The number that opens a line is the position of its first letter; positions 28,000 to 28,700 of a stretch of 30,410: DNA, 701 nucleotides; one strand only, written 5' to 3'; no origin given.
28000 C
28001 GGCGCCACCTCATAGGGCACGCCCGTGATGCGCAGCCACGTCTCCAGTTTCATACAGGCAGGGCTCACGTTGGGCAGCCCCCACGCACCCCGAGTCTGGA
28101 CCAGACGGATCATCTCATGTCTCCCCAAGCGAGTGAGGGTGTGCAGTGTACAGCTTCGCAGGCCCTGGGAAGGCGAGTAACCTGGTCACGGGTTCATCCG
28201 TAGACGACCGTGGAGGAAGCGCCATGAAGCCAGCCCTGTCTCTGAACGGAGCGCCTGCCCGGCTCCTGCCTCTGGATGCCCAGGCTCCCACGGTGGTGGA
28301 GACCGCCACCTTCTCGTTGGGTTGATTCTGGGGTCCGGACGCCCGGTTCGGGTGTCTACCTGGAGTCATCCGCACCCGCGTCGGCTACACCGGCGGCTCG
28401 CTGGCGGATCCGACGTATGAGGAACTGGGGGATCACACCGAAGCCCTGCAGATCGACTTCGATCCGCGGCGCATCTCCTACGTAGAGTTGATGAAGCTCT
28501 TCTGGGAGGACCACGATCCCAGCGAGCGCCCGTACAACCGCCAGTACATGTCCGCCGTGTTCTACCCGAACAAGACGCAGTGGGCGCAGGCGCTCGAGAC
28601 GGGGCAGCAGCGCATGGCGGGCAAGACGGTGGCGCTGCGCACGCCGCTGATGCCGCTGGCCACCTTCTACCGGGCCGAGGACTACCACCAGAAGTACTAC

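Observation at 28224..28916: msrA with UGA at the catalytic Cys position and a downstream bSECIS-like hairpin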

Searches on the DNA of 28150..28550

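Call 44: search_rna_families(source=window, start=28150, end=28550, threshold=evalue, max_evalue=10)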
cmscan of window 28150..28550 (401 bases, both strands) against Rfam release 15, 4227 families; matches with E-value up to 10: 3.
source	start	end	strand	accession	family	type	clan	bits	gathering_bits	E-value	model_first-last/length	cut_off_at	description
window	28413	28460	+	RF00989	mir-492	Gene; miRNA;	-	16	76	0.55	1-75/75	no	mir-492 microRNA precursor family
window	28211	28311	+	RF03542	Flavi_ISFV_repeat_Ra_Rb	Cis-reg;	CL00131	14.1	50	8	1-100/100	no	Insect-Specific Flavivirus 3' UTR repeats Ra and Rb elements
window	28351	28376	-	RF00282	SNORD48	Gene; snRNA; snoRNA; CD-box;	-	12.4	36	4.1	1-63/63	no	Small nucleolar RNA SNORD48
